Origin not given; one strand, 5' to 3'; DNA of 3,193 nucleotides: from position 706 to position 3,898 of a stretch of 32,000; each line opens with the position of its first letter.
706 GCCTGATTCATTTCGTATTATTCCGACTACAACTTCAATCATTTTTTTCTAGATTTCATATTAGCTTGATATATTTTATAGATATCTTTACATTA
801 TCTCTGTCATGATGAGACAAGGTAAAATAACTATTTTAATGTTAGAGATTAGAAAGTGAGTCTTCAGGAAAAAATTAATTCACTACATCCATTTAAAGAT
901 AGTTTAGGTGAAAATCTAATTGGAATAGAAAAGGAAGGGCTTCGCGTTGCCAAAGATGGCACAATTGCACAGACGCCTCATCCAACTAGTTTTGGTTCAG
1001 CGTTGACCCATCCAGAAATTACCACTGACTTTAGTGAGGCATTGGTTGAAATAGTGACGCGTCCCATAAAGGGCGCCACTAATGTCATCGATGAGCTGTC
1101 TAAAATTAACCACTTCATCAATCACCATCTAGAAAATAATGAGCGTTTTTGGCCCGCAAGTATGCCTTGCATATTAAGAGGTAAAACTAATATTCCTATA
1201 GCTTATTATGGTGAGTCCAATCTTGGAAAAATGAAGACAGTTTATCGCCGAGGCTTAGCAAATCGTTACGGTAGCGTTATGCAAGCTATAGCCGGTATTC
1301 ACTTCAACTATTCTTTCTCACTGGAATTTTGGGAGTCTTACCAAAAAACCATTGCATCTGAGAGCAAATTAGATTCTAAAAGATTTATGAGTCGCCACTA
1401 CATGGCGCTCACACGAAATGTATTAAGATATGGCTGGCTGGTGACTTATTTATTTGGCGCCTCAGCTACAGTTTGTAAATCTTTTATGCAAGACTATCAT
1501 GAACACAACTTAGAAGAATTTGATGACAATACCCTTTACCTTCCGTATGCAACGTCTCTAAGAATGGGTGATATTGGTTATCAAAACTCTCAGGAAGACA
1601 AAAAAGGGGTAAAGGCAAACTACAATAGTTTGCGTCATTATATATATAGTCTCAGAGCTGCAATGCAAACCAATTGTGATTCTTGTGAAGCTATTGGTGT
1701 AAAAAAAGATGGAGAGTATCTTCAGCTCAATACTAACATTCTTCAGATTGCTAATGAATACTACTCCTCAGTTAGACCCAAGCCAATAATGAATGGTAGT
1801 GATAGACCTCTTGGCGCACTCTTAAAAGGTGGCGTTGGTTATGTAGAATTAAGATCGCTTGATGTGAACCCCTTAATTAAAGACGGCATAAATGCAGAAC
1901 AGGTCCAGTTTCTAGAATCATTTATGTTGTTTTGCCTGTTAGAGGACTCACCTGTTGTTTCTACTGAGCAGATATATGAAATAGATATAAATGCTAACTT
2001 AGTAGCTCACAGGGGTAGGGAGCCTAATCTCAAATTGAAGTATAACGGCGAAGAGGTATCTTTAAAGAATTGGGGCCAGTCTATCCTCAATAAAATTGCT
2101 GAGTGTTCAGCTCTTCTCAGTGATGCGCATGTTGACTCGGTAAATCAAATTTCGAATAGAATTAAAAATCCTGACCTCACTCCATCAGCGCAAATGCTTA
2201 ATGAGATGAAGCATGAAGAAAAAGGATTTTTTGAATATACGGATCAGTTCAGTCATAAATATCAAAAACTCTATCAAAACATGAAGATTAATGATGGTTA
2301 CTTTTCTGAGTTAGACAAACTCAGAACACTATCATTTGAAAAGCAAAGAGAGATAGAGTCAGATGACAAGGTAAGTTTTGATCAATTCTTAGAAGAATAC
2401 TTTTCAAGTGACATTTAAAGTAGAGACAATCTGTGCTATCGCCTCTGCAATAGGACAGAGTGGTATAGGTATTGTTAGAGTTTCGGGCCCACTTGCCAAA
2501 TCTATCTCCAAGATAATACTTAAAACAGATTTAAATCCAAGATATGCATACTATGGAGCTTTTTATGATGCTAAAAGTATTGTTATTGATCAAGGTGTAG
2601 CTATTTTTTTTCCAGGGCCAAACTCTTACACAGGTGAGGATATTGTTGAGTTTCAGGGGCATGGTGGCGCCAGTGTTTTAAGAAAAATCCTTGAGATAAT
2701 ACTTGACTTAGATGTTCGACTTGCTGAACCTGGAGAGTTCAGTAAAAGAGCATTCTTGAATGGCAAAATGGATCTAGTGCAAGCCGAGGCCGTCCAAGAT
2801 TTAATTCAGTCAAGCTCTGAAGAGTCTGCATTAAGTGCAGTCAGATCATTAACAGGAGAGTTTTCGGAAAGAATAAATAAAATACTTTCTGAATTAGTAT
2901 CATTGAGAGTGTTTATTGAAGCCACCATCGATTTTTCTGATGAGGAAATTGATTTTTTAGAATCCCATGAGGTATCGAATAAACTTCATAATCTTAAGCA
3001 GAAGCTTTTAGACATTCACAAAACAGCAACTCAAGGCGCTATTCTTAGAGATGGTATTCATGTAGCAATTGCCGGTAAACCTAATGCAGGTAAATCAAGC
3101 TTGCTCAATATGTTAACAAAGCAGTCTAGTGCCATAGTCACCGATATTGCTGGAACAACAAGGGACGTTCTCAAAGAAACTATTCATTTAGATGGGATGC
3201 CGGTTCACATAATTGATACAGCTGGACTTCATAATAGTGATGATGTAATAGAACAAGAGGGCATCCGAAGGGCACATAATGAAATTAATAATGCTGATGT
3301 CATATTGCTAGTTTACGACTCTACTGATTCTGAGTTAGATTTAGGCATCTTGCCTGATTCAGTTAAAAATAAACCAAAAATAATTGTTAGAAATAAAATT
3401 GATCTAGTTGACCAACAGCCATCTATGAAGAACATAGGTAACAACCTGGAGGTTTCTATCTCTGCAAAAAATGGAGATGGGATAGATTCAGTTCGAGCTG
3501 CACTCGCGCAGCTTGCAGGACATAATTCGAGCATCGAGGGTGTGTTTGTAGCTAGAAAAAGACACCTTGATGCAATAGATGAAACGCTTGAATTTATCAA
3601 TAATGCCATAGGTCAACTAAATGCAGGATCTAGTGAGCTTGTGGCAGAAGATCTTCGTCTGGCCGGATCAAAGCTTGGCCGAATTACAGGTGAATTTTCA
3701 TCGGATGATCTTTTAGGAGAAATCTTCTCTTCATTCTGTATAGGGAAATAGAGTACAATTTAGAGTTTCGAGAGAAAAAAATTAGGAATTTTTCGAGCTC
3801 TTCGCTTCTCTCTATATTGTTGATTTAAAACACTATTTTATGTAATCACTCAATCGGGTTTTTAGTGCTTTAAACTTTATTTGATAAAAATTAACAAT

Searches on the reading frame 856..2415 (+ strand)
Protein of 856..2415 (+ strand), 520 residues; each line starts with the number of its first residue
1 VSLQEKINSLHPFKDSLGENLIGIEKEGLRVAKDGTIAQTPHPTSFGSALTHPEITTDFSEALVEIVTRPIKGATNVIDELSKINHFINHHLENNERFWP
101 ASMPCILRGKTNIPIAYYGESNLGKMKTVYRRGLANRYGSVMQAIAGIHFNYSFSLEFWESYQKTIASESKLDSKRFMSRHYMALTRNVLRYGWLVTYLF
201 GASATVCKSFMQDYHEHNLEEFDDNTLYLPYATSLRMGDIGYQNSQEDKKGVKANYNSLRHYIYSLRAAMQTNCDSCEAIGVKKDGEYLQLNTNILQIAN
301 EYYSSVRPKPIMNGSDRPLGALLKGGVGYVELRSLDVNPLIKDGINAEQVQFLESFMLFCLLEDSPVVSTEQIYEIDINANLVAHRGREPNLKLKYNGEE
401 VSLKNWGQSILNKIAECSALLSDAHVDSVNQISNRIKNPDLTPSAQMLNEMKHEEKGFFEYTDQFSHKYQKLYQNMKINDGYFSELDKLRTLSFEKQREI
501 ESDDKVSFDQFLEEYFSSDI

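Call 57: search_protein_families(library=pfam, proteins=[window:856-2415:+], max_evalue=0.00001)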
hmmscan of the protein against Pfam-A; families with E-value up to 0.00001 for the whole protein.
window:856-2415:+ (520 aa): 1 family
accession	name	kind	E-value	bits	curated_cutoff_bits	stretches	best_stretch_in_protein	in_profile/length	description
PF04262.19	Glu_cys_ligase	-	2.6e-148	494.1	27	1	14-382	10-371/372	Glutamate-cysteine ligase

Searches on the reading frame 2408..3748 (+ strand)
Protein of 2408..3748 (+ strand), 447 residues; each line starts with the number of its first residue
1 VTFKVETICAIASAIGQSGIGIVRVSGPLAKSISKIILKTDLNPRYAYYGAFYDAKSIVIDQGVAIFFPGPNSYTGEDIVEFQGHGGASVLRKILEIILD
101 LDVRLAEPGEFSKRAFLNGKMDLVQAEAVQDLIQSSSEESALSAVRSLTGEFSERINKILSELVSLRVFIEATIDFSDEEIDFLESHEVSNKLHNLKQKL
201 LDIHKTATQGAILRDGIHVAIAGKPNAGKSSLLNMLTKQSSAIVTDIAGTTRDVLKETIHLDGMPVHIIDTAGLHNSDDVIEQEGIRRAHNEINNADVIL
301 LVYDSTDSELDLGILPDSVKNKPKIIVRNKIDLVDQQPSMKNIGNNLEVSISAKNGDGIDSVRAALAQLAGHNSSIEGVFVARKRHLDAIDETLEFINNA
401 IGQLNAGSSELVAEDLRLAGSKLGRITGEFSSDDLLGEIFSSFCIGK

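Call 57: search_protein_families(library=pfam, proteins=[window:2408-3748:+], max_evalue=0.00001)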
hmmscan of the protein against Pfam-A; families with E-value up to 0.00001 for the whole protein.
window:2408-3748:+ (447 aa): 4 families
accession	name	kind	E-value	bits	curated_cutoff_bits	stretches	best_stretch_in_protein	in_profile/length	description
PF12631.12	MnmE_helical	-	8.4e-58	196.4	40.1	1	123-444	1-211/211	MnmE helical domain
PF10396.14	TrmE_N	-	7.5e-40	136.2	29.8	1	7-120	1-117/117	GTP-binding protein TrmE N-terminus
PF01926.29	MMR_HSR1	-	3e-25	88.9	21.9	1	218-330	1-113/113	50S ribosome-binding GTPase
PF02421.24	FeoB_N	-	1.2e-13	51.3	27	1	218-362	2-152/156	Ferrous iron transport protein B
